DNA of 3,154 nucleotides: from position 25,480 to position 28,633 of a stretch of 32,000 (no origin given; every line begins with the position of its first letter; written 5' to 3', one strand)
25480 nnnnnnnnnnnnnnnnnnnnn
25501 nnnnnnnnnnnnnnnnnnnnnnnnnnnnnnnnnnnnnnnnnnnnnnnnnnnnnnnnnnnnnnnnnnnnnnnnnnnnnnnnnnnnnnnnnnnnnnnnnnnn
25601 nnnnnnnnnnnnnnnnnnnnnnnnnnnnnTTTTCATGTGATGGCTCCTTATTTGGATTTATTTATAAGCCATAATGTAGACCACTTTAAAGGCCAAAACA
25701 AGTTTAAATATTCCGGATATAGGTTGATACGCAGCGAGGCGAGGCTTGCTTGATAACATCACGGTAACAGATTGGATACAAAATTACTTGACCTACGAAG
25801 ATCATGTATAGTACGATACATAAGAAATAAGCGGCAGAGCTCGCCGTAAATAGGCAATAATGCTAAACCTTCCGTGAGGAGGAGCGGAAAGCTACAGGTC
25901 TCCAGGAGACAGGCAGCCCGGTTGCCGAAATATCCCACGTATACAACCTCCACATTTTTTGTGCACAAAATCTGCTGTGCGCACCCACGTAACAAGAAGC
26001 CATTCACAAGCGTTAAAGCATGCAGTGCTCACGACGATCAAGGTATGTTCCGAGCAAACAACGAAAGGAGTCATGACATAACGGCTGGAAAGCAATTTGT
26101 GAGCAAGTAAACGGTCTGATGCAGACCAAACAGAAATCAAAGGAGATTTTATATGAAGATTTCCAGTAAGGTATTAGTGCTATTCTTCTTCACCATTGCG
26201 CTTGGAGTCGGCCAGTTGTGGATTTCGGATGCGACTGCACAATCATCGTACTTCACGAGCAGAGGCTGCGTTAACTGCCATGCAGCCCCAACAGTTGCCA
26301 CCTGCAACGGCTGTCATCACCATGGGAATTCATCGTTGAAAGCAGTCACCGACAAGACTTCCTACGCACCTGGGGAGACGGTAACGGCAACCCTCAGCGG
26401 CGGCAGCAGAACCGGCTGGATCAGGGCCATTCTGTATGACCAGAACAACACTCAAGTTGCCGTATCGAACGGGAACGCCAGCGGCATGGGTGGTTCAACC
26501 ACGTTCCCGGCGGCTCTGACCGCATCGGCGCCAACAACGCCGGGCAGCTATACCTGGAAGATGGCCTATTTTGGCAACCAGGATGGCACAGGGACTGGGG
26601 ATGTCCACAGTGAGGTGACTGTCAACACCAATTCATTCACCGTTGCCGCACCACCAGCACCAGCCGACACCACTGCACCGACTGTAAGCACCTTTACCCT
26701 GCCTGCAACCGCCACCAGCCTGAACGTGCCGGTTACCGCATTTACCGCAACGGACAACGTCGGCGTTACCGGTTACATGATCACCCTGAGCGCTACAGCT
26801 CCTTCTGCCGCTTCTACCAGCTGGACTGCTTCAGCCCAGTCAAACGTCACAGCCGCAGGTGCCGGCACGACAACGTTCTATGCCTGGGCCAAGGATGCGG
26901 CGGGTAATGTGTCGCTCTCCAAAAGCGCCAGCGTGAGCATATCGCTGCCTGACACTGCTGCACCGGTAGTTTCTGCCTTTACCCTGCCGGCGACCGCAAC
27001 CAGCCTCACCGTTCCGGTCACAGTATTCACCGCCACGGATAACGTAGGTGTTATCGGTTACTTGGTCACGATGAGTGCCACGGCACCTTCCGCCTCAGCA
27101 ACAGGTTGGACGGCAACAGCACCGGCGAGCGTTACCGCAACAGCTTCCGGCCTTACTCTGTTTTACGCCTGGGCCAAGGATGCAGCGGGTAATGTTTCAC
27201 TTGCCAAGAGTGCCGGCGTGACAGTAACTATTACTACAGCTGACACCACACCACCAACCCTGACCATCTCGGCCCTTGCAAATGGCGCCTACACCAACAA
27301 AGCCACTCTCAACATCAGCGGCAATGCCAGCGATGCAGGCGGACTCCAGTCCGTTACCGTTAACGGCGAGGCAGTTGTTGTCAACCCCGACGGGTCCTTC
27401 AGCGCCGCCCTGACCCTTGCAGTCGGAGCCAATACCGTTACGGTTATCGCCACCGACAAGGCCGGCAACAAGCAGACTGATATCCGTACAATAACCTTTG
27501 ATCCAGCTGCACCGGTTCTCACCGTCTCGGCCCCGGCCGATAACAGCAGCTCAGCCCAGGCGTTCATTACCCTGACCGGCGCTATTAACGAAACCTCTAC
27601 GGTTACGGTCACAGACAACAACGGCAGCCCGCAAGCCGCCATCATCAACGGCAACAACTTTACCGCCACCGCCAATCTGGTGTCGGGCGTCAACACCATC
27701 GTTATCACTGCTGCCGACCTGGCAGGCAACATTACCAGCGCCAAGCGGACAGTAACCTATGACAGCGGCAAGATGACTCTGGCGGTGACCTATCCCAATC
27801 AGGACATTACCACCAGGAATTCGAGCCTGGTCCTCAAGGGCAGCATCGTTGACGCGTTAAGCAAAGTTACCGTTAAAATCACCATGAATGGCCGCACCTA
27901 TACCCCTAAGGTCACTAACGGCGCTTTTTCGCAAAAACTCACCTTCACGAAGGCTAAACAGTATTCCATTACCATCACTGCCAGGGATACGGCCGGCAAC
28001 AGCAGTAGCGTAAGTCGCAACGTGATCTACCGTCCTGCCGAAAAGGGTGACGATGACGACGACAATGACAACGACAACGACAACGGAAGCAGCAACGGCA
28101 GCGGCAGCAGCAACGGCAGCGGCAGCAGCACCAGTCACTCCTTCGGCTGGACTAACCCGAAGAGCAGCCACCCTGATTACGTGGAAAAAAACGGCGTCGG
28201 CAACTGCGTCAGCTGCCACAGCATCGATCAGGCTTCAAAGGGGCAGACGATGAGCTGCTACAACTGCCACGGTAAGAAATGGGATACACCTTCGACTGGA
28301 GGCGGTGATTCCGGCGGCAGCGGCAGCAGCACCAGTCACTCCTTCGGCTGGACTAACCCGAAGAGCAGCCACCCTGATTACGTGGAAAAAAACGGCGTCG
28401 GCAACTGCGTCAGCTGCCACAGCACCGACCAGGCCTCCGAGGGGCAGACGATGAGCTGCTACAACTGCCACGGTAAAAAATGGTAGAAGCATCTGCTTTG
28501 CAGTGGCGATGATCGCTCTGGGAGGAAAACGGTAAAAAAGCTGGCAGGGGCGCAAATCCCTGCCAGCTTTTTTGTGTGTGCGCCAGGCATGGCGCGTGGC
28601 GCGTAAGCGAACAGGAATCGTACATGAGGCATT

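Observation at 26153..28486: Unusual modular six-heme, Ig-like-repeat surface protein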

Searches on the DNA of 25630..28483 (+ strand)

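Call 39: search_rna_families(source=window, start=25630, end=26200, threshold=evalue, max_evalue=1)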
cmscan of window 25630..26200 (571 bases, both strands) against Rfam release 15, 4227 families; matches with E-value up to 1: 1.
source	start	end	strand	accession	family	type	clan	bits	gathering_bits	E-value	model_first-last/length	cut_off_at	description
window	25853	25930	+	RF03167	c-di-GMP-I-GGC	Cis-reg; riboswitch;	CL00126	38.4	59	1.6e-07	1-80/80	no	c-di-GMP-I-GGC riboswitch aptamer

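Call 42: search_rna_families(source=window, start=25780, end=26160, threshold=evalue, max_evalue=10, show_alignments=3)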
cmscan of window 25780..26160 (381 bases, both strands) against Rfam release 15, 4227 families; matches with E-value up to 10: 4.
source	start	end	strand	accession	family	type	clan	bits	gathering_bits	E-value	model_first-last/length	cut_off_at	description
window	25853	25930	+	RF03167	c-di-GMP-I-GGC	Cis-reg; riboswitch;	CL00126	38.4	59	1.1e-07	1-80/80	no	c-di-GMP-I-GGC riboswitch aptamer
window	25803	25835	+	RF03042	porB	Gene; sRNA;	-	15.8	35.1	4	1-61/61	no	porB RNA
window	26093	26129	+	RF01173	snoU105B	Gene; snRNA; snoRNA; CD-box;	CL00075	15.3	49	1.7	1-80/80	no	Small nucleolar RNA U105B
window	25848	25902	-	RF02791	CcsR1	Gene; sRNA;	-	12.6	65.3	2.1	1-83/83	no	Conserved CCUCCUCCC motif stress-induced RNA 1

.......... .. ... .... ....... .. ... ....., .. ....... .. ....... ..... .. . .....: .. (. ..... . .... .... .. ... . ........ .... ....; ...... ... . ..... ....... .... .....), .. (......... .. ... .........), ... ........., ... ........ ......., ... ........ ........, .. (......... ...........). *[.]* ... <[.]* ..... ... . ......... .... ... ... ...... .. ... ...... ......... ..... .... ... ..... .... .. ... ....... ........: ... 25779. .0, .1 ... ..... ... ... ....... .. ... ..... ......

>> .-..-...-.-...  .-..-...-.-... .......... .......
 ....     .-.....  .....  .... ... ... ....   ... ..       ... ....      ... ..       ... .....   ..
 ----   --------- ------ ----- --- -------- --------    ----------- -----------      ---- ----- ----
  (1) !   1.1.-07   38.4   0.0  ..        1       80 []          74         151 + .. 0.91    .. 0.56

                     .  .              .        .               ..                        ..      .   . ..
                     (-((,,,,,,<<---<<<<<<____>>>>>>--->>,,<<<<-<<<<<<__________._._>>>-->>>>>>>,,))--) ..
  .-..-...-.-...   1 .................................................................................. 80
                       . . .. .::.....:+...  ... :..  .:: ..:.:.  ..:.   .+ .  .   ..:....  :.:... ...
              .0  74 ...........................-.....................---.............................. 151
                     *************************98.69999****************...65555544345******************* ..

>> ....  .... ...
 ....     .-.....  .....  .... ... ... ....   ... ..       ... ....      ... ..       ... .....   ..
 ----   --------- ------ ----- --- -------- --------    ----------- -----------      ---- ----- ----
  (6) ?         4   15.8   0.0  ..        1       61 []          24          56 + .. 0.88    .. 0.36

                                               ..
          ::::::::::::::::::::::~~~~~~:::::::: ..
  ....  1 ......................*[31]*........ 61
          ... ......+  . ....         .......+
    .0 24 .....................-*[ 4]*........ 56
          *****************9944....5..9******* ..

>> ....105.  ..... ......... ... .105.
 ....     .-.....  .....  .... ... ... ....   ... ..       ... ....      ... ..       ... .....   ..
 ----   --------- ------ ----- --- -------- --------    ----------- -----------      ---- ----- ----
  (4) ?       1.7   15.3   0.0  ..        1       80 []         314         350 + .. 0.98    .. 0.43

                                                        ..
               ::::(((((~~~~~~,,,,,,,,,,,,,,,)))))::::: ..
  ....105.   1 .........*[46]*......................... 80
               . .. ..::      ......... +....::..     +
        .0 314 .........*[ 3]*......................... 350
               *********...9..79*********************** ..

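Call 44: search_rna_families(sources=[L001, L003, L004, L005], threshold=gathering, show_alignments=3)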
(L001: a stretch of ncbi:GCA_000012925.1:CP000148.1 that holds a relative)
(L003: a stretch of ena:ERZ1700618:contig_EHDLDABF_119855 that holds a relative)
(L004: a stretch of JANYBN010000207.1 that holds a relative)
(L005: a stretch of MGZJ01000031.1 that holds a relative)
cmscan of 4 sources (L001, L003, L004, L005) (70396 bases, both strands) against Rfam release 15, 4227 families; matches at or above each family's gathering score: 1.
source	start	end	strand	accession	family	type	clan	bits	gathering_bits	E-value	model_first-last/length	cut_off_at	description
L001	9753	9829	+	RF01051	c-di-GMP-I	Cis-reg; riboswitch;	CL00126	41.4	35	0.00012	1-87/87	no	c-di-GMP-I riboswitch aptamer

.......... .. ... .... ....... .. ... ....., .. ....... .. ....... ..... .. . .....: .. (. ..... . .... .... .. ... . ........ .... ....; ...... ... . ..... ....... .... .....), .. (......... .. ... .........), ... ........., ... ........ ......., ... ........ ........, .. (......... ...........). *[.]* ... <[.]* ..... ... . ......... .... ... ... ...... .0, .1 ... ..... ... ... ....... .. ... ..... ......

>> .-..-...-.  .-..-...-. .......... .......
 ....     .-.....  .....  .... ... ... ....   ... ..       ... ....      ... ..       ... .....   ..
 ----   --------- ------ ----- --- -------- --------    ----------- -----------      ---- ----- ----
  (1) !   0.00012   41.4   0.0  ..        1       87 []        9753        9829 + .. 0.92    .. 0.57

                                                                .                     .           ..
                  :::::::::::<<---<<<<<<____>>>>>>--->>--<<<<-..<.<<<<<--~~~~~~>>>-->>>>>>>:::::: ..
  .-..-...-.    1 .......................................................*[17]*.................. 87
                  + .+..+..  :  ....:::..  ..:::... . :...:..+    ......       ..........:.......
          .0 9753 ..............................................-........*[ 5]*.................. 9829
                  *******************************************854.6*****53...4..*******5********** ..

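Call 55: search_rna_families(sources=[L003, L004, L005, L010], threshold=evalue, max_evalue=0.01, show_alignments=4)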
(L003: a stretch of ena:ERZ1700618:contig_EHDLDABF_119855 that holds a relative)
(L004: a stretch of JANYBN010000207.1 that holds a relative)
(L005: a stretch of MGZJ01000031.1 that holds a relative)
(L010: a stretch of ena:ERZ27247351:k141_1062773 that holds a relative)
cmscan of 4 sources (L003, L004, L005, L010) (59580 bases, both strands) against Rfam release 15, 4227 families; matches with E-value up to 0.01: 2.
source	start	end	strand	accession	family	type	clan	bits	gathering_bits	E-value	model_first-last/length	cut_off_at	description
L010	4774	4848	+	RF03167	c-di-GMP-I-GGC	Cis-reg; riboswitch;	CL00126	54.5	59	4.2e-10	1-80/80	no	c-di-GMP-I-GGC riboswitch aptamer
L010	3825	4188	+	RF01766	cspA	Cis-reg; thermoregulator;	-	44.6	78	3.4e-08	1-428/428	no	cspA thermoregulator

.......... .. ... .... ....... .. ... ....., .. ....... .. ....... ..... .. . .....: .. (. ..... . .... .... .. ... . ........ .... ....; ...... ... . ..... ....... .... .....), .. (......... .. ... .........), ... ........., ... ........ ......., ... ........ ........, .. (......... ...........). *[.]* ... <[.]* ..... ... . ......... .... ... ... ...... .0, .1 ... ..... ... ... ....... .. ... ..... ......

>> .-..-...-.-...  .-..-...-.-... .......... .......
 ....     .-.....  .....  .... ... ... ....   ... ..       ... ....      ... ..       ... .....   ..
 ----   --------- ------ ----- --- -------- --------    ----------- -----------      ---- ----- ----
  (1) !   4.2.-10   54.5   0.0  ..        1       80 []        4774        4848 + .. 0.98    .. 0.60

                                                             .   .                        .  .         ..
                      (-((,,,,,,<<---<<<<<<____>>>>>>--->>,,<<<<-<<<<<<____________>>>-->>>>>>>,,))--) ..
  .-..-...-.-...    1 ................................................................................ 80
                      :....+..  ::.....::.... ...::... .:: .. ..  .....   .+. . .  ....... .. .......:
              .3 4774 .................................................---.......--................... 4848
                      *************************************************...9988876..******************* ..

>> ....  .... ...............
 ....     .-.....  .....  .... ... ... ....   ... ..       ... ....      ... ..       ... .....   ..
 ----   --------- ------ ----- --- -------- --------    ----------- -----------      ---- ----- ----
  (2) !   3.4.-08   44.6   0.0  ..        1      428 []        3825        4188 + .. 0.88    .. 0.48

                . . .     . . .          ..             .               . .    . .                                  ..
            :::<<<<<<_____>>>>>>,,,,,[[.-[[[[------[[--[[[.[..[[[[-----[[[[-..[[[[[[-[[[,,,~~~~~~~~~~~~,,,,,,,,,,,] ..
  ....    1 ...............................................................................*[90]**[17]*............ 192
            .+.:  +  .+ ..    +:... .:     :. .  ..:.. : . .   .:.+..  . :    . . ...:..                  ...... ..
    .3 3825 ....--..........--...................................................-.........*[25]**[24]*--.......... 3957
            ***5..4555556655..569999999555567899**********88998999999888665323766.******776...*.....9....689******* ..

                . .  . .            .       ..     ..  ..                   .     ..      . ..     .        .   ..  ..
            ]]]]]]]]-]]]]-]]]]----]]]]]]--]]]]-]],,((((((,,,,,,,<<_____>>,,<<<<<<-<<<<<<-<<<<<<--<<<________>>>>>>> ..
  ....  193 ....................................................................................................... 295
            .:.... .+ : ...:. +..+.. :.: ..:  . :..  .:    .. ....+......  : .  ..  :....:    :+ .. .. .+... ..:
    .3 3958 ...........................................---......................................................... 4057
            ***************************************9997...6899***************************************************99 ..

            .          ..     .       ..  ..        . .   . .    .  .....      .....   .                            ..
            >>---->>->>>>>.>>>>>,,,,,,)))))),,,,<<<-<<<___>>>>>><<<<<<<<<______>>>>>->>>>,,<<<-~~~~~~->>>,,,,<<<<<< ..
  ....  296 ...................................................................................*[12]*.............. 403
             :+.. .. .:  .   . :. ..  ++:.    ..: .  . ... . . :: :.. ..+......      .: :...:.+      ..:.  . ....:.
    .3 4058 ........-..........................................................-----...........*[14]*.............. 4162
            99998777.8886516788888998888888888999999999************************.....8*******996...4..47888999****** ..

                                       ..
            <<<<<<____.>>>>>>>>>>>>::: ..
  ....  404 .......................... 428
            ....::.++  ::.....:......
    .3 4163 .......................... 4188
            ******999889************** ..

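Call 56: search_rna_families(sources=[L011, L012, L013, L002], threshold=evalue, max_evalue=0.01, show_alignments=4)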
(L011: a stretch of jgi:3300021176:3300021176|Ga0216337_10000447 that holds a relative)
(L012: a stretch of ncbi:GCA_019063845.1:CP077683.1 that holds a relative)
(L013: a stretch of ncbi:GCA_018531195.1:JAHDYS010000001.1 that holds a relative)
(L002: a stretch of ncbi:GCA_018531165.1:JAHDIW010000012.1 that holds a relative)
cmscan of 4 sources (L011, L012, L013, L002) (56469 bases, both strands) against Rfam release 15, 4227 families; matches with E-value up to 0.01: 4.
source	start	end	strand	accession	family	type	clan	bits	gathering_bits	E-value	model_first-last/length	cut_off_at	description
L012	4696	4771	+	RF03167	c-di-GMP-I-GGC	Cis-reg; riboswitch;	CL00126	58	59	4e-11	1-80/80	no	c-di-GMP-I-GGC riboswitch aptamer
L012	4502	4577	+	RF03167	c-di-GMP-I-GGC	Cis-reg; riboswitch;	CL00126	50.2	59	6.8e-09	1-80/80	no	c-di-GMP-I-GGC riboswitch aptamer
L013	4704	4780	+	RF03167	c-di-GMP-I-GGC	Cis-reg; riboswitch;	CL00126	48.2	59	2.6e-08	1-80/80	no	c-di-GMP-I-GGC riboswitch aptamer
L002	5870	5946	+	RF03167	c-di-GMP-I-GGC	Cis-reg; riboswitch;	CL00126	44.4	59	3.2e-07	1-80/80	no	c-di-GMP-I-GGC riboswitch aptamer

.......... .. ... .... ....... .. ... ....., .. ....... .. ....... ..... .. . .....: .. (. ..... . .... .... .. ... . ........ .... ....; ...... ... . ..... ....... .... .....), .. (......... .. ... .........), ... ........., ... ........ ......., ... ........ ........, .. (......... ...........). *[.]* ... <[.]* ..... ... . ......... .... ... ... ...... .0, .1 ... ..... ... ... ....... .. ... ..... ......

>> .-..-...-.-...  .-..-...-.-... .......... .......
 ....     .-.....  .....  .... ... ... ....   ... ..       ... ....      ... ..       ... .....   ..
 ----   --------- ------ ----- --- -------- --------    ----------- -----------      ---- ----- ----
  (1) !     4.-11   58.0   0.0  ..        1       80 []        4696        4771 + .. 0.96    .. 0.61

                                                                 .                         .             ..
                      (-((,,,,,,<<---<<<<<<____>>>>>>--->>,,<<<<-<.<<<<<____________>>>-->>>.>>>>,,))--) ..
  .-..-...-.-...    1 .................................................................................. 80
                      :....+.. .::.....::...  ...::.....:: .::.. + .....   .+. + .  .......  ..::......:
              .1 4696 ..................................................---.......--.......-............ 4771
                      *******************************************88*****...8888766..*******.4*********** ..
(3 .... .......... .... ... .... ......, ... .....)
